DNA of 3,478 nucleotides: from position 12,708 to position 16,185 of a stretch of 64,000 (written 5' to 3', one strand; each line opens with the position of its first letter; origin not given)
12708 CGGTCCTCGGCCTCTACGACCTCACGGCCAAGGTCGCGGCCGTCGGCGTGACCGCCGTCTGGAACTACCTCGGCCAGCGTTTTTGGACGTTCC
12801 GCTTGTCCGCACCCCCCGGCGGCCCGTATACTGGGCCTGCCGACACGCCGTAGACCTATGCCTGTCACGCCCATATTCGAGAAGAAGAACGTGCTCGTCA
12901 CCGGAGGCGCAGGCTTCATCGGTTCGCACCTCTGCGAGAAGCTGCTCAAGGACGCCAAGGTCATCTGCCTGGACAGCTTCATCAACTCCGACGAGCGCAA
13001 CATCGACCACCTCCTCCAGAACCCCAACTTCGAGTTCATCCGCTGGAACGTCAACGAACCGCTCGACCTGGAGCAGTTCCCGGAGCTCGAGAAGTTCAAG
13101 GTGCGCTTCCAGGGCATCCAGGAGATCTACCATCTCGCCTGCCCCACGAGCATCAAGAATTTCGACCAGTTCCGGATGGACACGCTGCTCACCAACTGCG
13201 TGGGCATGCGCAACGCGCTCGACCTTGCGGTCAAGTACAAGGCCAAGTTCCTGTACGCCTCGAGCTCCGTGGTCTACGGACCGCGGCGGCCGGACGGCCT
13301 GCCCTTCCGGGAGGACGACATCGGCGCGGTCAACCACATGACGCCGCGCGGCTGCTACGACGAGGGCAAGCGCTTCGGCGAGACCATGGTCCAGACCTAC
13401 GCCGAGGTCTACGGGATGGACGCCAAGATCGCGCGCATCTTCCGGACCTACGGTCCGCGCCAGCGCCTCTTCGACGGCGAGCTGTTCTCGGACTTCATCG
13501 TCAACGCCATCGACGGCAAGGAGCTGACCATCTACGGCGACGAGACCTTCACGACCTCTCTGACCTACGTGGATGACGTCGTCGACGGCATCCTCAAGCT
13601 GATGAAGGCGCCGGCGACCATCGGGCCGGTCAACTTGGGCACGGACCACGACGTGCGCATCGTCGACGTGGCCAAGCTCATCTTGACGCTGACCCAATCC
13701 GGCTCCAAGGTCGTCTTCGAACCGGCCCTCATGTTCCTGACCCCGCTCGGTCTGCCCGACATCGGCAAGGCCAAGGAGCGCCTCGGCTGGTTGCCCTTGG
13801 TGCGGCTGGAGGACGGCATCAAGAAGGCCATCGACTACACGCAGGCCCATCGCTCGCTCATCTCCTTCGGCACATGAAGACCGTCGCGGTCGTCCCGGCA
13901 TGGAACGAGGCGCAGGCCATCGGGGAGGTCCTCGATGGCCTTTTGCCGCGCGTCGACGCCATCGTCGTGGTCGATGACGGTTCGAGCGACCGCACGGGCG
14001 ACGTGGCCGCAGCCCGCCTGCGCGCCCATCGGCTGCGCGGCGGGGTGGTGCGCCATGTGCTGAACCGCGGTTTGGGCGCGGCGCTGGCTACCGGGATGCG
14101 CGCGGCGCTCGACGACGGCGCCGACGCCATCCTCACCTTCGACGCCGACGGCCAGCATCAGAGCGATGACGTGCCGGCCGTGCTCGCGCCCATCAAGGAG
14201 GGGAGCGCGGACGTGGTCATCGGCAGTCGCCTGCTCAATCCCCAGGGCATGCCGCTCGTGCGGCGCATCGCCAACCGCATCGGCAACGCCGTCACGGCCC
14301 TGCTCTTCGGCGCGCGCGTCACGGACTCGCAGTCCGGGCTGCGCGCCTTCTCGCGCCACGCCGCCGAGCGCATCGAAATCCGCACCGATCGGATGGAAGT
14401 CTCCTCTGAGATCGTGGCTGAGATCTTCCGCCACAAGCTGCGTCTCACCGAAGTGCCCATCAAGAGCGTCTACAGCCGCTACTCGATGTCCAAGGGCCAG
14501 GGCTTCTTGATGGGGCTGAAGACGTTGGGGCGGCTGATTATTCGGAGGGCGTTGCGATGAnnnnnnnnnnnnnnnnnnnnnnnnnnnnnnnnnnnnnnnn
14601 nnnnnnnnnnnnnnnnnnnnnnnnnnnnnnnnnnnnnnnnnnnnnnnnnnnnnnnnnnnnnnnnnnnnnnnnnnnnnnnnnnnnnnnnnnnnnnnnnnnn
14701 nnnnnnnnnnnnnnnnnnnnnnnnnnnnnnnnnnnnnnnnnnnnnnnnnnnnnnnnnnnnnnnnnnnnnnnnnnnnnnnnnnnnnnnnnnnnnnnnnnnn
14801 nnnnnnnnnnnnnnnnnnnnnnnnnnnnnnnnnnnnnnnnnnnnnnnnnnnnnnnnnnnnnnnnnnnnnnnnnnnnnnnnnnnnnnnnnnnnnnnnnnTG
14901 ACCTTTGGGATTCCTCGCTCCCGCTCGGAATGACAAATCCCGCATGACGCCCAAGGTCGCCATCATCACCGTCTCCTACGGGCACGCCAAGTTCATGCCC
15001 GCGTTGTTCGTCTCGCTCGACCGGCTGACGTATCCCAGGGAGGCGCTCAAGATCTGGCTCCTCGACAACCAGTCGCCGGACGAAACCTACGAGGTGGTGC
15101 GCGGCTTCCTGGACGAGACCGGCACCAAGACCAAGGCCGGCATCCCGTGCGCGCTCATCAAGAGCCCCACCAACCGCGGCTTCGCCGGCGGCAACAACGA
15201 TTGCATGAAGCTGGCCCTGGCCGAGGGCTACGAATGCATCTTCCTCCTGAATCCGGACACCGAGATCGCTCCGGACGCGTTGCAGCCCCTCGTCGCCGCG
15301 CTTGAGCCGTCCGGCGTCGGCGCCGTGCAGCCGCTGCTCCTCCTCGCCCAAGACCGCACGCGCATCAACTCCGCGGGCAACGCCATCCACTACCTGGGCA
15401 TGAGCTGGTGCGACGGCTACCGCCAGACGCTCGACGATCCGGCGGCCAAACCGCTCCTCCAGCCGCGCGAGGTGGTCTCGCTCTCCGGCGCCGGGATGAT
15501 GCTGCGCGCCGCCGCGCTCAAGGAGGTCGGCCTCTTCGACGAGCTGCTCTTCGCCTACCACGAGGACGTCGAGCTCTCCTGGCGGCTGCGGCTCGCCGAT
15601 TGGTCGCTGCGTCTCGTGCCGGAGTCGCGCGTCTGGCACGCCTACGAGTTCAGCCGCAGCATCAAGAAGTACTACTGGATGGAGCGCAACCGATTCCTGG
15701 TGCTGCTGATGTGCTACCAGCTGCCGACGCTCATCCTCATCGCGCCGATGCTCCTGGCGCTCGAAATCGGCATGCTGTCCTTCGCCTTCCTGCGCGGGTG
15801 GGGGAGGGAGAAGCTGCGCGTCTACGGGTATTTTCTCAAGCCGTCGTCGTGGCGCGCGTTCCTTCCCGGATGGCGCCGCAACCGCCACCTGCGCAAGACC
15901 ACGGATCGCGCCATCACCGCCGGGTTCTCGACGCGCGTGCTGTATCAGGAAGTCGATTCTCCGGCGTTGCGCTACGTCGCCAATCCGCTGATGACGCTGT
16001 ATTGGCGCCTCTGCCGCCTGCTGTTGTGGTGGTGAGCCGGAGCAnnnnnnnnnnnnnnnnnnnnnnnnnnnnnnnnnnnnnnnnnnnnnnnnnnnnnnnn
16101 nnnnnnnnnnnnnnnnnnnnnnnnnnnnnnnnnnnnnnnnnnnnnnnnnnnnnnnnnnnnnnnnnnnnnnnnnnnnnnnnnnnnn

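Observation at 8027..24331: Polyprenyl-phosphate-sugar based extracytoplasmic glycosylation island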

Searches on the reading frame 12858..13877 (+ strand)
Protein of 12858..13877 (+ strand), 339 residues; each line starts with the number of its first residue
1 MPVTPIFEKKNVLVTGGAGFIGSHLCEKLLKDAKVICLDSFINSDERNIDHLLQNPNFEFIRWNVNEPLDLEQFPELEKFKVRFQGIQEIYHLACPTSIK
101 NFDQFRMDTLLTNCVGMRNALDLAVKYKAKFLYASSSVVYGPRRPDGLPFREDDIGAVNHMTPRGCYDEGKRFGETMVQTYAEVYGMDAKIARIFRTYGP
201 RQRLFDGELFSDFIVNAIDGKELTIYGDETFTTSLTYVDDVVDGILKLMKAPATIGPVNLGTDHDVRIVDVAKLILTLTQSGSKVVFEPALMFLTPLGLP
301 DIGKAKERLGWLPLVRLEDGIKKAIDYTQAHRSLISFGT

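Call 12: search_protein_families(library=pfam, proteins=[window:12858-13877:+], max_evalue=0.01)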
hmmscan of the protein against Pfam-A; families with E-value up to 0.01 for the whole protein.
window:12858-13877:+ (339 aa): 7 families
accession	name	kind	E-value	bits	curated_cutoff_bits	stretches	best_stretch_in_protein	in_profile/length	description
PF01370.27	Epimerase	-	5.8e-43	147.5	20.9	1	12-260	1-239/240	NAD dependent epimerase/dehydratase family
PF16363.11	GDP_Man_Dehyd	-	1.2e-38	133.8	27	1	13-323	1-331/332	GDP-mannose 4,6 dehydratase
PF01073.25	3Beta_HSD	-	5.7e-12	45.7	22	1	13-243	1-223/280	3-beta hydroxysteroid dehydrogenase/isomerase family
PF07993.18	NAD_binding_4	-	2e-11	44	20.1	2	80-194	82-204/258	Male sterility protein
PF04321.23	RmlD_sub_bind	-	1.6e-08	34.5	27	1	11-280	2-232/287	RmlD substrate binding domain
PF02719.21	Polysacc_synt_2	-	6.1e-08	32.6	20.2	1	12-130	1-121/293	Polysaccharide biosynthesis protein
PF00106.31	adh_short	-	0.0041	17.1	26.6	1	10-88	1-79/195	short chain dehydrogenase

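Call 14: search_protein_families(library=ncbifam, proteins=[window:12858-13877:+], max_evalue=0.1)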
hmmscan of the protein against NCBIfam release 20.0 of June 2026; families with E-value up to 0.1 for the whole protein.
window:12858-13877:+ (339 aa): 45 families (the best 25 are shown)
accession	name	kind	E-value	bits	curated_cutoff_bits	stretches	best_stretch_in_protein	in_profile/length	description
TIGR01181.1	dTDP_gluc_dehyt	equivalog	8.9e-30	103.9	365.1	1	12-333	2-316/321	dTDP-glucose 4,6-dehydratase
TIGR04180.1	EDH_00030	hypoth_equivalog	5.8e-25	88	475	1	12-288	1-265/297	NAD-dependent 4,6-dehydratase LegB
TIGR02197.1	heptose_epim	equivalog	1.9e-19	70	274.6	1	12-287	1-268/316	ADP-glyceromanno-heptose 6-epimerase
TIGR01179.1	galE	equivalog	9.6e-19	67.4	262.3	1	11-332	1-329/332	UDP-glucose 4-epimerase GalE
NF007490.0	PRK10084.1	subfamily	1.8e-15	56.8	649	1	11-330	2-336/361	dTDP-glucose 4,6-dehydratase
NF007582.0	PRK10217.1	equivalog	2.2e-15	56.6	698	1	10-278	2-269/355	dTDP-glucose 4,6-dehydratase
NF047922.1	GDPFucSynFcl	equivalog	1.5e-14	54.2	500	1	65-326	33-299/308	GDP-L-fucose synthase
NF008872.0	PRK11908.1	equivalog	8.6e-14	51.3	294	1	10-279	2-271/349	bifunctional UDP-4-keto-pentose/UDP-xylose synthase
NF005998.1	PRK08125.1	equivalog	1.2e-12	47.1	777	1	8-275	314-581/649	bifunctional UDP-4-amino-4-deoxy-L-arabinose formyltransferase/UDP-glucuronic acid oxidase ArnA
NF011728.1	PRK15181.1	equivalog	2.8e-12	46.3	760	1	8-245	14-245/348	Vi polysaccharide biosynthesis UDP-N-acetylglucosaminuronic acid C-4 epimerase TviC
TIGR01746.1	Thioester-redct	subfamily_domain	3e-12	46.4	213.35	1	11-278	1-277/371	thioester reductase domain-containing protein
NF043036.1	ErythonDh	equivalog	5.6e-10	38.9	325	1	11-193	2-175/321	D-erythronate dehydrogenase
NF008360.0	PRK11150.1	equivalog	2e-09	37.1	452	1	12-282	2-257/310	ADP-glyceromanno-heptose 6-epimerase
TIGR03466.1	HpnA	hypoth_equivalog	2e-09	36.8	367.65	1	11-192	2-165/327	hopanoid-associated sugar epimerase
NF038078.1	NRPS_MxcG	equivalog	1.7e-08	32.2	2300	1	8-273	1081-1349/1442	myxochelin non-ribosomal peptide synthetase MxcG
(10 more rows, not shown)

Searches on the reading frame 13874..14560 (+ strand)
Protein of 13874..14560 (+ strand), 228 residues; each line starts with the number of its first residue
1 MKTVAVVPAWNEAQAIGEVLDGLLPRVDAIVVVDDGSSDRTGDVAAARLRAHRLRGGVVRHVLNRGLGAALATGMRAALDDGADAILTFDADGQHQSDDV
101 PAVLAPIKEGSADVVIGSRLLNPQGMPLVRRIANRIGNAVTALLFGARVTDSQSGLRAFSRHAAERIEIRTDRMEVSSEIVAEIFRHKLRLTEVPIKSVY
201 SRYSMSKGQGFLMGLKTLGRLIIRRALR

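Call 12: search_protein_families(library=pfam, proteins=[window:13874-14560:+], max_evalue=0.01)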
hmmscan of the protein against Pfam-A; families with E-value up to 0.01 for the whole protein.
window:13874-14560:+ (228 aa): 2 families
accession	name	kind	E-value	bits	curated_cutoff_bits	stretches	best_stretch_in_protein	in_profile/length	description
PF00535.33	Glycos_transf_2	-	9.2e-24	84.7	23.3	1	6-166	3-166/168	Glycosyl transferase family 2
PF13641.12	Glyco_tranf_2_3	-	0.00055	20.4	27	1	5-107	5-111/230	Glycosyltransferase like family 2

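Call 14: search_protein_families(library=ncbifam, proteins=[window:13874-14560:+], max_evalue=0.1)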
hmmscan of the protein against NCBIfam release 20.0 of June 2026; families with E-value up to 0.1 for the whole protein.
window:13874-14560:+ (228 aa): 17 families
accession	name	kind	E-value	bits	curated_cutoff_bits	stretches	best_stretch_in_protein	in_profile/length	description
NF058614.1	PPMAGASynPpgS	equivalog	1.7e-46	158.5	370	1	5-227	4-225/226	polyprenyl-phospho-N-acetylgalactosaminyl synthase PpgS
TIGR04182.1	glyco_TIGR04182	equivalog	1.7e-28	99.9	325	1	5-198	4-190/293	S-layer glycoprotein N-glycosyltransferase AglJ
NF041391.1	DPhHxTase_Halo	equivalog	7.2e-22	77.4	375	1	9-197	3-182/213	dolichyl-phosphate hexose transferase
NF007986.1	PRK10714.1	equivalog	3.4e-13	49.3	529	1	5-207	10-209/316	undecaprenyl-phosphate 4-deoxy-4-formamido-L-arabinose transferase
TIGR03469.1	HpnB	hypoth_equivalog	1.8e-09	37.1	379.25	1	3-115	46-168/386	hopene-associated glycosyltransferase HpnB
NF047588.1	GlcsyltransPgfSStrep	equivalog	9.5e-09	34.9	500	1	5-167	5-167/308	glycosyltransferase PgfS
TIGR03937.1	PgaC_IcaA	equivalog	1.1e-06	27.9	422.3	1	5-93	49-136/407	poly-beta-1,6-N-acetyl-D-glucosamine synthase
NF041875.1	EPS_EpsD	equivalog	5.2e-06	26.1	370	1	29-129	32-128/325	exopolysaccharide biosynthesis glycosyltransferase EpsD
NF045692.1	OglycostaseCruG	equivalog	7.7e-06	25.1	600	1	5-115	45-160/386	2'-O-glycosyltransferase CruG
NF010496.0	PRK13915.1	equivalog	1.1e-05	24.7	262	1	5-107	35-142/307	glucosyl-3-phosphoglycerate synthase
TIGR01556.1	rhamnosyltran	subfamily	1.2e-05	24.7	200.55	1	14-111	8-102/281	rhamnosyltransferase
NF050113.1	gal_furan_GlfT1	equivalog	1.9e-05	24.1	330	1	26-106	27-103/290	galactofuranosyltransferase GlfT1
TIGR04283.1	glyco_like_mftF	equivalog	5.7e-05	22.8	182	1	6-57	4-52/221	TIGR04283 family arsenosugar biosynthesis glycosyltransferase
NF005760.0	PRK07586.1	equivalog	0.0012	17.9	363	0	91-151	178-239/514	acetolactate synthase large subunit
NF053846.1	glyco_with_XrtP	equivalog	0.016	13.9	520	1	6-107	46-158/440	XrtP-associated glycosyltransferase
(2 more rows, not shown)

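Call 74: search_solved_structures(query=window:13874-14560:+, max_evalue=0.00001)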
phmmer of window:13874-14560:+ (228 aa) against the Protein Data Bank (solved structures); distinct sequences matched with E-value up to 0.00001: 4.
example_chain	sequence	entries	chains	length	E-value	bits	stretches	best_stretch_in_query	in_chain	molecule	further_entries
5mlz_A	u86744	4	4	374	1.2e-12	51.2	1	1-197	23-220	Dolichol monophosphate mannose synthase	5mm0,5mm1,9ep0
9bhc_C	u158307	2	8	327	4.7e-11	46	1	3-207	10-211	Undecaprenyl-phosphate 4-deoxy-4-formamido-L-arabinose transferase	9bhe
8vxh_A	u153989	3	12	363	6.3e-11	45.5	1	3-207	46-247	Undecaprenyl-phosphate 4-deoxy-4-formamido-L-arabinose transferase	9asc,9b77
9hwj_A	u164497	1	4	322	3.1e-10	43.3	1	3-207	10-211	Undecaprenyl-phosphate 4-deoxy-4-formamido-L-arabinose transferase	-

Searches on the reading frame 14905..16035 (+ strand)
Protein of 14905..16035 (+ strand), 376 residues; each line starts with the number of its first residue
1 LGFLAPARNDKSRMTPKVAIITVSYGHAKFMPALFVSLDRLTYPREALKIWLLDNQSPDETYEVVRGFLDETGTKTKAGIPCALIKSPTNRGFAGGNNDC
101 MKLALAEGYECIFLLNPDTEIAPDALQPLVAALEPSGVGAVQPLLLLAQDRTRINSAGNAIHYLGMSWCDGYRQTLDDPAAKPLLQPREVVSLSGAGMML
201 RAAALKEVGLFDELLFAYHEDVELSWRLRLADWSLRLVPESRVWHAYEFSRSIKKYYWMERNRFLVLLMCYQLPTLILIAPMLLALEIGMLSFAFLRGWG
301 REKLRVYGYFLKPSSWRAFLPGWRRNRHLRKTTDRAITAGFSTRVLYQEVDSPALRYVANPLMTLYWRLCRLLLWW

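Call 12: search_protein_families(library=pfam, proteins=[window:14905-16035:+], max_evalue=0.01)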
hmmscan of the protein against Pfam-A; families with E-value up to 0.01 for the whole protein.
window:14905-16035:+ (376 aa): 4 families
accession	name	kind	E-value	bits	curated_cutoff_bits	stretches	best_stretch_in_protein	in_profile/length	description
PF00535.33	Glycos_transf_2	-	3.5e-13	50.3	23.3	1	20-207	2-166/168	Glycosyl transferase family 2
PF13632.12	Glyco_trans_2_3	-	1.1e-11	45.3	27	1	112-266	2-154/198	Glycosyl transferase family group 2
PF13641.12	Glyco_tranf_2_3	-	1.7e-10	41.7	27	1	16-256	1-220/230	Glycosyltransferase like family 2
PF13506.12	Glyco_transf_21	-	4.6e-06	26.6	21.7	1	98-248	20-157/174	Glycosyl transferase family 21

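Call 14: search_protein_families(library=ncbifam, proteins=[window:14905-16035:+], max_evalue=0.1)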
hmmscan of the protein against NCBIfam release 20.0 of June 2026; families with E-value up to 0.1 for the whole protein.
window:14905-16035:+ (376 aa): 9 families
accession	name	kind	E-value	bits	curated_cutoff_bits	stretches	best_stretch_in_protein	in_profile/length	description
TIGR03965.1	mycofact_glyco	equivalog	5.3e-14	51.9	280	1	12-246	71-281/467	mycofactocin biosynthesis glycosyltransferase MftF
TIGR01556.1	rhamnosyltran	subfamily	3.4e-09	36.3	200.55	1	82-246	47-201/281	rhamnosyltransferase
TIGR03937.1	PgaC_IcaA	equivalog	7.5e-09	35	422.3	1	190-244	197-249/407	poly-beta-1,6-N-acetyl-D-glucosamine synthase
NF050113.1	gal_furan_GlfT1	equivalog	8.7e-07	28.5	330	1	76-229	47-190/290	galactofuranosyltransferase GlfT1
NF041875.1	EPS_EpsD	equivalog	1.5e-06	27.9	370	1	20-250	3-211/325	exopolysaccharide biosynthesis glycosyltransferase EpsD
TIGR03469.1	HpnB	hypoth_equivalog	0.0006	18.9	379.25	1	12-135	40-162/386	hopene-associated glycosyltransferase HpnB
TIGR03111.1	glyc2_xrt_Gpos1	hypoth_equivalog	0.00068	18.5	363.95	1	9-66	42-99/439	TIGR03111 family XrtG-associated glycosyltransferase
TIGR04283.1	glyco_like_mftF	equivalog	0.01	15.4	182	0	197-239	140-179/221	TIGR04283 family arsenosugar biosynthesis glycosyltransferase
NF053846.1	glyco_with_XrtP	equivalog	0.011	14.4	520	0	46-243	68-276/440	XrtP-associated glycosyltransferase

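Call 73: search_solved_structures(query=window:14905-16035:+, max_evalue=0.001)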
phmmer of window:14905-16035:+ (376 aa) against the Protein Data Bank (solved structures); distinct sequences matched with E-value up to 0.001: 0.
